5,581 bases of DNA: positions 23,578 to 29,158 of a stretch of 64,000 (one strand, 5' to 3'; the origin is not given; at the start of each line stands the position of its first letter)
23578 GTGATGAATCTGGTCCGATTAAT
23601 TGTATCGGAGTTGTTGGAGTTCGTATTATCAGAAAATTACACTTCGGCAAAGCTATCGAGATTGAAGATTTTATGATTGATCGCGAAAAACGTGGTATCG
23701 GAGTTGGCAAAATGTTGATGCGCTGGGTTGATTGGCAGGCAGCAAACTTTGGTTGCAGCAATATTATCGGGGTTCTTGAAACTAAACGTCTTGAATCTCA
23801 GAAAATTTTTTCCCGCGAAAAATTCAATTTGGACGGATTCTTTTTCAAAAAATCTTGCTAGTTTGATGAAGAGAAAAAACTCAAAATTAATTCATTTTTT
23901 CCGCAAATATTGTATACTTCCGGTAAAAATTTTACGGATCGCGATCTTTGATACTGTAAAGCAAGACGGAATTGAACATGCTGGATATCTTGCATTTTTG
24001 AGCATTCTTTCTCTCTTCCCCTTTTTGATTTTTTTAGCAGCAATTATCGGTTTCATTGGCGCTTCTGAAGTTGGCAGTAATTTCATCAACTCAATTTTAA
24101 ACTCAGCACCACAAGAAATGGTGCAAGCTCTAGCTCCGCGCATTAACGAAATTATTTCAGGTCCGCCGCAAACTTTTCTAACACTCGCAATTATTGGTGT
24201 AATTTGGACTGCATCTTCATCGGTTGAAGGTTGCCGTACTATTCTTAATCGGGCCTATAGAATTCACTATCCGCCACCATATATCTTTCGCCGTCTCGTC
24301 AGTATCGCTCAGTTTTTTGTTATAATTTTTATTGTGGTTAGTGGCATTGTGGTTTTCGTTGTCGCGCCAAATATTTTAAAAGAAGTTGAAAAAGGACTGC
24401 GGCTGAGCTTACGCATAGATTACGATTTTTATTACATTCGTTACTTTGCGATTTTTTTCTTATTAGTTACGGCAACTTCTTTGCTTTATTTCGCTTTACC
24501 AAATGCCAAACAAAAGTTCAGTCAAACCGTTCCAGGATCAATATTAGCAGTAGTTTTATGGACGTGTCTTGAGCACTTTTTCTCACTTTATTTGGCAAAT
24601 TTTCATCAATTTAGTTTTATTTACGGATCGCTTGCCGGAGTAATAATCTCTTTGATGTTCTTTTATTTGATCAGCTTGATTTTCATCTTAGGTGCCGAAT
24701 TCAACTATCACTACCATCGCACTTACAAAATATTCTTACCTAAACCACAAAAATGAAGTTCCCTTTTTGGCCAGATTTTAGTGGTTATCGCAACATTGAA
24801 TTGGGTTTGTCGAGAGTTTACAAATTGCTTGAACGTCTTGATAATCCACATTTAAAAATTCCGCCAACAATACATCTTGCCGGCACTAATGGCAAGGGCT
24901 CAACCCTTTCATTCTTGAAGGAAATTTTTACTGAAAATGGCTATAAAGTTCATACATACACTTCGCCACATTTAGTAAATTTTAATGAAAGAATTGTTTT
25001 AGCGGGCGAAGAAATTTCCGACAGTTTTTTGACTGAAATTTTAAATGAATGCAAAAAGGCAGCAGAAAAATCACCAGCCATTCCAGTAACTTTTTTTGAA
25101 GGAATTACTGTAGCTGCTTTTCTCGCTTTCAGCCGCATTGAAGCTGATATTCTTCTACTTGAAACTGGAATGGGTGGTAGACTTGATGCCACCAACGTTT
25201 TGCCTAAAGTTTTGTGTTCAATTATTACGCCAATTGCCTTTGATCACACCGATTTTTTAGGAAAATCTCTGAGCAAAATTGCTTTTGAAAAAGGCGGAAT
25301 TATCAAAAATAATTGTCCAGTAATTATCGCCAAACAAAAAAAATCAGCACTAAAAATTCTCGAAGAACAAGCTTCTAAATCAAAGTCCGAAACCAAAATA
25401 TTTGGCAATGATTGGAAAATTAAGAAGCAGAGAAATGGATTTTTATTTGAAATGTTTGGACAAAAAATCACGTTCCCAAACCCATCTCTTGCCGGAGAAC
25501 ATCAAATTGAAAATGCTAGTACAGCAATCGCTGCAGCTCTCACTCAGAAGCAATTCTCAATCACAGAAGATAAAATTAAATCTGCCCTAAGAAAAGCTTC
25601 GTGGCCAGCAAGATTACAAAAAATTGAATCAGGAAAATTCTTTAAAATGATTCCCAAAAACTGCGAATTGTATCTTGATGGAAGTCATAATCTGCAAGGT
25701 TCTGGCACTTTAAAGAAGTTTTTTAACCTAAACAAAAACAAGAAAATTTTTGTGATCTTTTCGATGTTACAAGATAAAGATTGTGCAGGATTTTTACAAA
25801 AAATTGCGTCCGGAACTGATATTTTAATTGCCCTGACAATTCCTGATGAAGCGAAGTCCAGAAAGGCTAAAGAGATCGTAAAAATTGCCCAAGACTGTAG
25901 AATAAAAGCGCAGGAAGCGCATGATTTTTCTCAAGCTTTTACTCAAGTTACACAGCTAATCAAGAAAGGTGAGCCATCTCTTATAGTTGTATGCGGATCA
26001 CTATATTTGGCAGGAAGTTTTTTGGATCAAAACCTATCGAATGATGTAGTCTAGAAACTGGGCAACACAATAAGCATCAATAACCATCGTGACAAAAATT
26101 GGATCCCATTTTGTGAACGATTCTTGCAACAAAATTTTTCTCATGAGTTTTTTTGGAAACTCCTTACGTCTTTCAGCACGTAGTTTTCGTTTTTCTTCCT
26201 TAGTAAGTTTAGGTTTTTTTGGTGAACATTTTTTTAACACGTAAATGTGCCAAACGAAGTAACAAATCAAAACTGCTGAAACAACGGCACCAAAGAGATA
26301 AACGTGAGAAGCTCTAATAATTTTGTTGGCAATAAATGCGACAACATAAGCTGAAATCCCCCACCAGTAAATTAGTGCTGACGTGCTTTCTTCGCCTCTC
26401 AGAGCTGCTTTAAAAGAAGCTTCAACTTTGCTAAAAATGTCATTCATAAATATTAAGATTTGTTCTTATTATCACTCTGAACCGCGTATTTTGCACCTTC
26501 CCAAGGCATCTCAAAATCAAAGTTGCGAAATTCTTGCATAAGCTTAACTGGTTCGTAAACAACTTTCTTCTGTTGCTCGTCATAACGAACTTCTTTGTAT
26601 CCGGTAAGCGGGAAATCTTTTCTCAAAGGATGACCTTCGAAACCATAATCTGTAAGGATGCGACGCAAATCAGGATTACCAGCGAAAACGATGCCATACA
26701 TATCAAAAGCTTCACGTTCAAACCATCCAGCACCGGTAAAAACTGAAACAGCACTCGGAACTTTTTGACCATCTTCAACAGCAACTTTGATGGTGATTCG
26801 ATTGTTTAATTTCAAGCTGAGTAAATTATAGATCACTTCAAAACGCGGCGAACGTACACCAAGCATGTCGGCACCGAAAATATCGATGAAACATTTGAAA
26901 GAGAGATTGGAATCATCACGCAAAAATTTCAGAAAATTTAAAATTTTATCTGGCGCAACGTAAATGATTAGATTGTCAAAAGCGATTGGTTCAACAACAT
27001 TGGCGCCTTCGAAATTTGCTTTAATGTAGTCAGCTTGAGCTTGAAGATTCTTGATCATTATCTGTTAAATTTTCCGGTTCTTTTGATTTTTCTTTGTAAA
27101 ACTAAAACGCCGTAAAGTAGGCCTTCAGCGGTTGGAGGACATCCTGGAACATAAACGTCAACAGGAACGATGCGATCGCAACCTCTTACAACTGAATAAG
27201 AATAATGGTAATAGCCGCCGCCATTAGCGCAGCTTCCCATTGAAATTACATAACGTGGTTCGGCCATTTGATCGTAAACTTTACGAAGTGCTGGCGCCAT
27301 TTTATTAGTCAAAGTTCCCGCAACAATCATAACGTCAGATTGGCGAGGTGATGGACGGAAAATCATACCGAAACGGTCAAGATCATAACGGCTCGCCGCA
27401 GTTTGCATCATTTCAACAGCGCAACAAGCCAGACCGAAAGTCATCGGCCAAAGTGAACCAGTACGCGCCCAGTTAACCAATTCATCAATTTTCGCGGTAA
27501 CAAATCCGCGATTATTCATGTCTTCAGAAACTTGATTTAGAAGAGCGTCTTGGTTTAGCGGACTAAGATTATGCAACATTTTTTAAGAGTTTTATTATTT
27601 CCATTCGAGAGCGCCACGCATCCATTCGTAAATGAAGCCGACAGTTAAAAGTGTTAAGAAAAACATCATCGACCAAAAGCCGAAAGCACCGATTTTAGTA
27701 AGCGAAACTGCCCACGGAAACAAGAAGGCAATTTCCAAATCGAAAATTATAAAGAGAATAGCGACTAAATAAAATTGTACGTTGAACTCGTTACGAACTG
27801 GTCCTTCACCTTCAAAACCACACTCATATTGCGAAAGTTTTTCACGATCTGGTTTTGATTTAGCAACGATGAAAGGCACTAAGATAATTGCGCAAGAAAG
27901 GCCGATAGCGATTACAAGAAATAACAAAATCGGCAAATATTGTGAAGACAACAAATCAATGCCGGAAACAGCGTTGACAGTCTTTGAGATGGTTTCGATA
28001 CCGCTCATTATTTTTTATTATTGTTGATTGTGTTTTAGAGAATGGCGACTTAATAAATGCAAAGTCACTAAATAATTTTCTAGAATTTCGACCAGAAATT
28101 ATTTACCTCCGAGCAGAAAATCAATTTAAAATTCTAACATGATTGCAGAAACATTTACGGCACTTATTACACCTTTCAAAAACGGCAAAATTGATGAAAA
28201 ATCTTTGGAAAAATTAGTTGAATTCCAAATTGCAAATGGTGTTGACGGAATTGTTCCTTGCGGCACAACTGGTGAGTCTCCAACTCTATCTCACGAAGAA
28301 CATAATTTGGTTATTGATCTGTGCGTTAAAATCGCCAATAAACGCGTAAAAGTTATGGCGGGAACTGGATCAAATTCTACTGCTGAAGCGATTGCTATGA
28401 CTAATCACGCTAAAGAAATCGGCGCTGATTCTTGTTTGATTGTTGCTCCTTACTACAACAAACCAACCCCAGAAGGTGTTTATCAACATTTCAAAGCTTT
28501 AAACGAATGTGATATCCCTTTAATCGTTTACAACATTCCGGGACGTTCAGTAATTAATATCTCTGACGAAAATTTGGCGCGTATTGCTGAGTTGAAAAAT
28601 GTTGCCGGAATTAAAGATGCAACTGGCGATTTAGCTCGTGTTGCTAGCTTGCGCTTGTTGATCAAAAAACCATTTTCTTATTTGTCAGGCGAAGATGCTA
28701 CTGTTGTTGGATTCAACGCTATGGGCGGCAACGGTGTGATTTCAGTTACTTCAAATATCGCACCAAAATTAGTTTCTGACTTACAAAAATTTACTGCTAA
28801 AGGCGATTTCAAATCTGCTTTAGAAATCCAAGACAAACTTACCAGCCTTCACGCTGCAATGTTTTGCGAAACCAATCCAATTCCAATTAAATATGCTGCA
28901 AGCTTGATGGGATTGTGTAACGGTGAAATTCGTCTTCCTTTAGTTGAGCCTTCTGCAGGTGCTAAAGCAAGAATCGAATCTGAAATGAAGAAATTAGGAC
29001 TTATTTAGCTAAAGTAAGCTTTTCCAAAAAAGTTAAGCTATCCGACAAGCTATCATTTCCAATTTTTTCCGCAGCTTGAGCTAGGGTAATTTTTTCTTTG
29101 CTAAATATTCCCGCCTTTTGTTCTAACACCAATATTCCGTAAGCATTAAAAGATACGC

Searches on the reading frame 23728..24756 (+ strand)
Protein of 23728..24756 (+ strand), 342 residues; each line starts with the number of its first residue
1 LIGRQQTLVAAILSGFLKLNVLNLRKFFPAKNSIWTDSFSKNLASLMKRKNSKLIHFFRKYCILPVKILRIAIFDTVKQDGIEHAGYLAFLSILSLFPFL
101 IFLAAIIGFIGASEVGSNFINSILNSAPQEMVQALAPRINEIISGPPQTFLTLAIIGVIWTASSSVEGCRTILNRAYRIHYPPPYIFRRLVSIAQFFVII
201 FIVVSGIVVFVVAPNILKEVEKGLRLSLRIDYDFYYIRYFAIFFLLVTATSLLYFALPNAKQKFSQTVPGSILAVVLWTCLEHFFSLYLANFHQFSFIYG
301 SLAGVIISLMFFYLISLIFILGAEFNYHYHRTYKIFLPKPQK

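Call 60: search_protein_families(library=pfam, proteins=[window:23728-24756:+], max_evalue=0.00001)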
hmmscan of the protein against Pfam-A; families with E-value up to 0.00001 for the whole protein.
window:23728-24756:+ (342 aa): 1 family
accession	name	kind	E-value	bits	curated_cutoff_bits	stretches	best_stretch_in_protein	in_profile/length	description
PF03631.20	Virul_fac_BrkB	-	1.1e-54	186.2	33.7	1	78-331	2-257/259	Virulence factor BrkB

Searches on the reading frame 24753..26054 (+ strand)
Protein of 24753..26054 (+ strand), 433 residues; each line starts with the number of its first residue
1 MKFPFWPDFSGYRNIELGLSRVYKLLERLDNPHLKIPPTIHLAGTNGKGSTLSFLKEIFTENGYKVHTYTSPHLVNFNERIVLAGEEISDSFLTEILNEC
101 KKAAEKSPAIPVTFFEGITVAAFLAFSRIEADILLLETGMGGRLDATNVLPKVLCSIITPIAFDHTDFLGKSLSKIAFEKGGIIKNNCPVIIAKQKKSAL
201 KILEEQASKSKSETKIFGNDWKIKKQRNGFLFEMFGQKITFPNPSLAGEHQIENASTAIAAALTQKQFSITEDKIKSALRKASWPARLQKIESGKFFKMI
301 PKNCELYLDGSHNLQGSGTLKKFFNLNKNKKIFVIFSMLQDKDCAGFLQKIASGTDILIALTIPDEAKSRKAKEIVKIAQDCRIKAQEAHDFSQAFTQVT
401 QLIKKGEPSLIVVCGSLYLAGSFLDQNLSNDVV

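Call 60: search_protein_families(library=pfam, proteins=[window:24753-26054:+], max_evalue=0.00001)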
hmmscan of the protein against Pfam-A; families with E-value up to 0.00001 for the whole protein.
window:24753-26054:+ (433 aa): 2 families
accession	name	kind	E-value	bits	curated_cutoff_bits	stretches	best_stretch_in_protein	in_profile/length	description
PF08245.18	Mur_ligase_M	-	6e-12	46.4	24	1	43-262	2-200/200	Mur ligase middle domain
PF02875.26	Mur_ligase_C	-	6.5e-08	33.9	28.4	1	303-416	11-126/127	Mur ligase, glutamate ligase domain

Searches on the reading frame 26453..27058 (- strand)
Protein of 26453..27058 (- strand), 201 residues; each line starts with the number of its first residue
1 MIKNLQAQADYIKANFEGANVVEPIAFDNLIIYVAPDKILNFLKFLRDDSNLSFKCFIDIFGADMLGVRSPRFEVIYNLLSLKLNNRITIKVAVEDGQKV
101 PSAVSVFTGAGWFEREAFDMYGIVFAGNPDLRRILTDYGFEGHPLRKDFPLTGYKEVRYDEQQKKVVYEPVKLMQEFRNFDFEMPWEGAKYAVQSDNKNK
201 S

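Call 60: search_protein_families(library=pfam, proteins=[window:26453-27058:-], max_evalue=0.00001)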
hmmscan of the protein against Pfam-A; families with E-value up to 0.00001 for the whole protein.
window:26453-27058:- (201 aa): 1 family
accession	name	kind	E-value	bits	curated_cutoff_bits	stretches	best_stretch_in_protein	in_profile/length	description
PF00329.25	Complex1_30kDa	-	5.5e-44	150.1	22.5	1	32-154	1-123/124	Respiratory-chain NADH dehydrogenase, 30 Kd subunit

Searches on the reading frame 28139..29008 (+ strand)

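Call 60: search_protein_families(library=pfam, proteins=[window:28139-29008:+], max_evalue=0.00001)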
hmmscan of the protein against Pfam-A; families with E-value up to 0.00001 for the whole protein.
window:28139-29008:+ (289 aa): 1 family
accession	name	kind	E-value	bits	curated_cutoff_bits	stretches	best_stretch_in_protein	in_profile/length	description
PF00701.28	DHDPS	-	4.2e-91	305.1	22.1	1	4-284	4-287/289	Dihydrodipicolinate synthetase family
